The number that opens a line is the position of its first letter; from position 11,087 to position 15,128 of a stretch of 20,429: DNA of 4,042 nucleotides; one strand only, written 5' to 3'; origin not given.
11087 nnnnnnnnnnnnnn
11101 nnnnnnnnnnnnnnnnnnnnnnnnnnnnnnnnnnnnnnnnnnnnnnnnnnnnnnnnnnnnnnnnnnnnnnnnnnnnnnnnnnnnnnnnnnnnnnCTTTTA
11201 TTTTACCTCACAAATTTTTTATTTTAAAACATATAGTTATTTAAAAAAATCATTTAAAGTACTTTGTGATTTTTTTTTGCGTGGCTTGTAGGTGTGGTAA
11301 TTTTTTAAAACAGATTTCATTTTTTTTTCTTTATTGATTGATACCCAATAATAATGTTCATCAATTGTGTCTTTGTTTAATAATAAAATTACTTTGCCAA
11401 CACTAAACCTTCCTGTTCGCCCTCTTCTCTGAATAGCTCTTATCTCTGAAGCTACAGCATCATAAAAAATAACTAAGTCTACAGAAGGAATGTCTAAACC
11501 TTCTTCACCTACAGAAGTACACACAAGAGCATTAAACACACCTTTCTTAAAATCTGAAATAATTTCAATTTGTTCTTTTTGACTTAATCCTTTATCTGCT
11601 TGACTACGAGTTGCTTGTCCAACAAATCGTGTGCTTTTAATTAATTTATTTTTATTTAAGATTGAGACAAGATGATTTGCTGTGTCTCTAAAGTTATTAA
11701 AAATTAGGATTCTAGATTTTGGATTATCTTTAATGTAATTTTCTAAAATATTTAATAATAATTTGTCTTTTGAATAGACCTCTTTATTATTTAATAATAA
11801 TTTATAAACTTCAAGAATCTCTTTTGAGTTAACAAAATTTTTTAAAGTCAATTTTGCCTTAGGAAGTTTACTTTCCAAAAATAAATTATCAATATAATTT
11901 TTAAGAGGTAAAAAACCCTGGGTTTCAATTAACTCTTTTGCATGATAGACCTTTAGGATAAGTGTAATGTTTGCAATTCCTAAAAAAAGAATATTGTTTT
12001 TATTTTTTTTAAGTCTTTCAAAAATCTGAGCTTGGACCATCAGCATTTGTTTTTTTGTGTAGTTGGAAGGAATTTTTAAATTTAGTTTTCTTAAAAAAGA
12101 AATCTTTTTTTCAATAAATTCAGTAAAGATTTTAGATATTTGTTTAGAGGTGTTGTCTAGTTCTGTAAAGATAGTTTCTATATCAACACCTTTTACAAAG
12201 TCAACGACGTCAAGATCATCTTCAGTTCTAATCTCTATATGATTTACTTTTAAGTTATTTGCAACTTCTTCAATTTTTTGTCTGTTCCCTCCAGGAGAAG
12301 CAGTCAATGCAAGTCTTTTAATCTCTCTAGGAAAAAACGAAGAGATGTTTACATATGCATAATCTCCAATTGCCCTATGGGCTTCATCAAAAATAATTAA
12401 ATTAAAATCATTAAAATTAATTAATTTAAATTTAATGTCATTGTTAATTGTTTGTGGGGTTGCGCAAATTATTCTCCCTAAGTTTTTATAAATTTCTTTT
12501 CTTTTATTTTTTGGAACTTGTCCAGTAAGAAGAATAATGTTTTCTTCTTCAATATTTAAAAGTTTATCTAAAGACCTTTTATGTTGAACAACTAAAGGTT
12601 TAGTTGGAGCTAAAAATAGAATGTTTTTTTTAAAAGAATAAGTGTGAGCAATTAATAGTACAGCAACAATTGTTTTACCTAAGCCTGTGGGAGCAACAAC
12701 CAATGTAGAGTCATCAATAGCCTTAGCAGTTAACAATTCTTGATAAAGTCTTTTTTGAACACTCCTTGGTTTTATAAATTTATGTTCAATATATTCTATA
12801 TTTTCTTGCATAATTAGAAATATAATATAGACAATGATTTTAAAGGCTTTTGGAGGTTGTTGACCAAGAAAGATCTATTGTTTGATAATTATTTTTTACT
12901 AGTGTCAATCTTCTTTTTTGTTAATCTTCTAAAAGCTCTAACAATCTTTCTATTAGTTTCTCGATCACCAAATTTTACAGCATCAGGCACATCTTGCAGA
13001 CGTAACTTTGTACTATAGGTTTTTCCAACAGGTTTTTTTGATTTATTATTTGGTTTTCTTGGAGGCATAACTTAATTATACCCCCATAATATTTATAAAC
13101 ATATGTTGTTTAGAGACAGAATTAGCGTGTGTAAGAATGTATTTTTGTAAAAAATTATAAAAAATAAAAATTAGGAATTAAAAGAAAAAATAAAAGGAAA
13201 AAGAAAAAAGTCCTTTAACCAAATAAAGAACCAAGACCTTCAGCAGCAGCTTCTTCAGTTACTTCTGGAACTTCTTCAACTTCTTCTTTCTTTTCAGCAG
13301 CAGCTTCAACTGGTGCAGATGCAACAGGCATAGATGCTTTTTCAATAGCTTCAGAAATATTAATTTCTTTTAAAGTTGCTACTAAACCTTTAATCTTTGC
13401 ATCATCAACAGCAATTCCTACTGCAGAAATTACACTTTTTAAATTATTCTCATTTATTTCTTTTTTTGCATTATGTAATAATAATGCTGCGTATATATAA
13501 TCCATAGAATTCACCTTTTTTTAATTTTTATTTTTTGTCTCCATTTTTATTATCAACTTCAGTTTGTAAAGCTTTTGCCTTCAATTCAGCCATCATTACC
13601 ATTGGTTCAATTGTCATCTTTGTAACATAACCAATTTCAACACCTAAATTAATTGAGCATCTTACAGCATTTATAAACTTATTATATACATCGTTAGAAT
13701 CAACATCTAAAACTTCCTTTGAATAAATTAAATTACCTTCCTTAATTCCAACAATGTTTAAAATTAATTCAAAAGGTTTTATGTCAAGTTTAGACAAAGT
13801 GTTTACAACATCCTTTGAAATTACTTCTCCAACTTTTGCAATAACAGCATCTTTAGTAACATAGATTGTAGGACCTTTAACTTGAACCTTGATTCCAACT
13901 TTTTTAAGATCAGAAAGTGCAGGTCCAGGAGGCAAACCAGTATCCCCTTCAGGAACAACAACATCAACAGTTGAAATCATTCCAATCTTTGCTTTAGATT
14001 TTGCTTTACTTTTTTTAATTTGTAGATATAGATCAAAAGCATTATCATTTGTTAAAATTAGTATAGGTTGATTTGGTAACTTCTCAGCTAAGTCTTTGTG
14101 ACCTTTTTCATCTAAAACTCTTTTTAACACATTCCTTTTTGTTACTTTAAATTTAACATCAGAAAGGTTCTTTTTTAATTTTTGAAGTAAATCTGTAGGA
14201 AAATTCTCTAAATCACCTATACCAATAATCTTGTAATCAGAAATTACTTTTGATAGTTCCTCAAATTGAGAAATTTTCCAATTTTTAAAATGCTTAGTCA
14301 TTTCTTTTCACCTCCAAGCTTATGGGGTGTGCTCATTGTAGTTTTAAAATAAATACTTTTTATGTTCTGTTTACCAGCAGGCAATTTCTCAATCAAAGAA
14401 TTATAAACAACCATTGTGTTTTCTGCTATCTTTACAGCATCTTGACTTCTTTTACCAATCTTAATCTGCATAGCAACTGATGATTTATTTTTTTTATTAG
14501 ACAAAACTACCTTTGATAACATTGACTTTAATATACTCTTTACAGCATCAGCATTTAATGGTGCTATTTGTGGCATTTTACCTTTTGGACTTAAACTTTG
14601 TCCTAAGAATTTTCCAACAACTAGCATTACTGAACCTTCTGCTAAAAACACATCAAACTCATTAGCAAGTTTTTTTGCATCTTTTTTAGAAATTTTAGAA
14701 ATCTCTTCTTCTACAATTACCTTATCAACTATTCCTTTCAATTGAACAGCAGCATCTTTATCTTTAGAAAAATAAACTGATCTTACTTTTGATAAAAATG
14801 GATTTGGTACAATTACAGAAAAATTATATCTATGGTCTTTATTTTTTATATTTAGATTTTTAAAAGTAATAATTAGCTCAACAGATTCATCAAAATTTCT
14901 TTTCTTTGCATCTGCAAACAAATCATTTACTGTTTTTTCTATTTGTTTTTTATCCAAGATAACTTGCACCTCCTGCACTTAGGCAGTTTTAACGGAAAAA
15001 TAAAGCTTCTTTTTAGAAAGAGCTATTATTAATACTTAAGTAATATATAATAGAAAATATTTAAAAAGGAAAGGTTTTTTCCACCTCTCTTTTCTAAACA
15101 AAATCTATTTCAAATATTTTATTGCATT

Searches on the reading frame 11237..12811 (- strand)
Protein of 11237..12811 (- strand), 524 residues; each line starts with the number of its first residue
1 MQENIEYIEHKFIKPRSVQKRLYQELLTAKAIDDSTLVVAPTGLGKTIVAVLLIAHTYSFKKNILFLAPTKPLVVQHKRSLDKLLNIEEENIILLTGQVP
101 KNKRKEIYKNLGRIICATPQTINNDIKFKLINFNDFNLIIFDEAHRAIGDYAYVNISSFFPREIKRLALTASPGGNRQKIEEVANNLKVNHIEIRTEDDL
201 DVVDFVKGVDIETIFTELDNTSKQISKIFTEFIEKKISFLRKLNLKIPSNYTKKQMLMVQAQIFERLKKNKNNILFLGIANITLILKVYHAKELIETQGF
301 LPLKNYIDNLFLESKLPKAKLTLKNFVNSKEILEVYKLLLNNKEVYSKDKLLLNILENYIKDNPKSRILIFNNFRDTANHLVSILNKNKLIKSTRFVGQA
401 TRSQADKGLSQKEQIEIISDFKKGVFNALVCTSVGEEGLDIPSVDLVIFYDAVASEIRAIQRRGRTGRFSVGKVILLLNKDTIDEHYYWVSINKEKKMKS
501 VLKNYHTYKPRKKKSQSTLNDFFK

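Call 6: search_protein_families(library=pfam, proteins=[window:11237-12811:-], max_evalue=0.01)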
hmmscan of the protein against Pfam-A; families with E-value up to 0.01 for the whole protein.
window:11237-12811:- (524 aa): 7 families
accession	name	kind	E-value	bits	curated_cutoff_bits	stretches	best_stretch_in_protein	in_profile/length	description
PF00271.37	Helicase_C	-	1.2e-26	93.6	23.5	1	354-469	4-109/110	Helicase conserved C-terminal domain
PF04851.21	ResIII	-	3.6e-24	86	22.5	1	13-173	2-162/164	Type III restriction enzyme, res subunit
PF00270.35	DEAD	-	5.2e-22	78.8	26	1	17-176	2-163/167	DEAD/DEAH box helicase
PF21210.2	RNA_helicase_helical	-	2.1e-09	37.9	27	1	233-322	4-94/108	Putative ATP-dependent RNA helicase, helical bundle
PF18766.7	SWI2_SNF2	-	7.6e-05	22.9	26.7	1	37-179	22-161/221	SWI2/SNF2 ATPase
PF22590.2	Cas3-like_C_2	-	0.00028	21.5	27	0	385-469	22-104/106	CRISPR-associated nuclease/helicase Cas3, C-terminal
PF00176.29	SNF2-rel_dom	-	0.002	17.7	24.9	1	42-253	26-235/290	SNF2-related domain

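Call 7: search_protein_families(library=ncbifam, proteins=[window:11237-12811:-], max_evalue=10)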
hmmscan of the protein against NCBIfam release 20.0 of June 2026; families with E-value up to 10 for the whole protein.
window:11237-12811:- (524 aa): 46 families (the best 25 are shown)
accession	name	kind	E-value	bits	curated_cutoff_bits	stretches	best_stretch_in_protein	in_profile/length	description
NF010337.0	PRK13766.1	equivalog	1e-168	562.9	610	1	6-517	3-516/781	Hef nuclease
NF008394.0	PRK11192.1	equivalog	4.4e-23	81.8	507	2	12-148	23-162/441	ATP-dependent RNA helicase SrmB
NF008744.0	PRK11776.1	equivalog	3.8e-19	68.6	524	2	37-200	45-212/460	ATP-dependent RNA helicase DbpA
TIGR00643.1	recG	equivalog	4.5e-19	68.6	659.4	2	37-146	260-368/629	ATP-dependent DNA helicase RecG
NF008165.0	PRK10917.1-3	equivalog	1.3e-18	66.8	711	2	36-146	288-397/692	ATP-dependent DNA helicase RecG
NF008170.0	PRK10917.2-4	equivalog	4.9e-18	64.4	975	2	34-146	422-533/826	ATP-dependent DNA helicase RecG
NF053631.1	RNA_helic_CshA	equivalog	1.2e-17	64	646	2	409-500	271-360/434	degradosome RNA helicase CshA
NF008168.0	PRK10917.2-2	equivalog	5.1e-16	58.1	718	2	34-146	387-498/795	ATP-dependent DNA helicase RecG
NF002340.1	PRK01297.1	equivalog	5.1e-15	55.2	564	2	348-480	234-355/372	ATP-dependent RNA helicase RhlB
TIGR04121.1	DEXH_lig_assoc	equivalog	6.7e-15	53.9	850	2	11-149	5-154/804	ligase-associated DNA damage response DEXH box helicase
NF008164.0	PRK10917.1-2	equivalog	7e-14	51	785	2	38-146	302-409/704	ATP-dependent DNA helicase RecG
NF008163.0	PRK10917.1-1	equivalog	9.9e-14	50.6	796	2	15-146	269-401/692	ATP-dependent DNA helicase RecG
TIGR00580.2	mfd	equivalog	1.2e-13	50.4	800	2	36-146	457-566/907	transcription-repair coupling factor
NF003419.0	PRK04837.1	equivalog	2e-13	49.9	588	2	350-469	241-350/424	ATP-dependent RNA helicase RhlB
NF008166.0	PRK10917.1-4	equivalog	2.1e-13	49.2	864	2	36-146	300-409/705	ATP-dependent DNA helicase RecG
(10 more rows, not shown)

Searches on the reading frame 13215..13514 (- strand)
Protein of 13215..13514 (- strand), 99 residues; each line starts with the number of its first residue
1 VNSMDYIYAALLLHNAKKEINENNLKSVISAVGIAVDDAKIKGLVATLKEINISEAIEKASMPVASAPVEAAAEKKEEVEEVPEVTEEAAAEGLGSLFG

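Call 6: search_protein_families(library=pfam, proteins=[window:13215-13514:-], max_evalue=0.01)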
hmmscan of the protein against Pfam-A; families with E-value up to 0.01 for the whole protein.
window:13215-13514:- (99 aa): 1 family
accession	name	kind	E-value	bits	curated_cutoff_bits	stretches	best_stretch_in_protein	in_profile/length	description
PF00428.24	Ribosomal_60s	-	1.7e-08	35.3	28.1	1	19-98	1-88/88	60s Acidic ribosomal protein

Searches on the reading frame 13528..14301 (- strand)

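Call 6: search_protein_families(library=pfam, proteins=[window:13528-14301:-], max_evalue=0.01)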
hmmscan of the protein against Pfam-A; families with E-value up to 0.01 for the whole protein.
window:13528-14301:- (257 aa): 2 families
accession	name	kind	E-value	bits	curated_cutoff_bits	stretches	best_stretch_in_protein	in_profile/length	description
PF00466.25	Ribosomal_L10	-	5.3e-14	52.5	22.8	1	6-97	3-97/100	Ribosomal protein L10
PF17777.6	RL10P_insert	-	6.2e-14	52.1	29.1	1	104-174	1-71/71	Insertion domain in 60S ribosomal protein L10P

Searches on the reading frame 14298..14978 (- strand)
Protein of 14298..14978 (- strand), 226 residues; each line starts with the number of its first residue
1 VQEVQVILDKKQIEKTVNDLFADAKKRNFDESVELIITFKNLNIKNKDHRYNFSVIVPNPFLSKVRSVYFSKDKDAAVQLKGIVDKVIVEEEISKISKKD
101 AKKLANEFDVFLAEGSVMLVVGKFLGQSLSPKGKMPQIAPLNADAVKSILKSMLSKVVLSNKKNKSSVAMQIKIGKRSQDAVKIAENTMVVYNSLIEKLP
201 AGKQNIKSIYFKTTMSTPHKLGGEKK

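Call 6: search_protein_families(library=pfam, proteins=[window:14298-14978:-], max_evalue=0.01)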
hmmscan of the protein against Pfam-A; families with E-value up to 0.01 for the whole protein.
window:14298-14978:- (226 aa): 1 family
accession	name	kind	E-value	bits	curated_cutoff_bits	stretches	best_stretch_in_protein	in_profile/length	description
PF00687.26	Ribosomal_L1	-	4.6e-38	131.2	32.2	1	24-216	4-197/198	Ribosomal protein L1p/L10e family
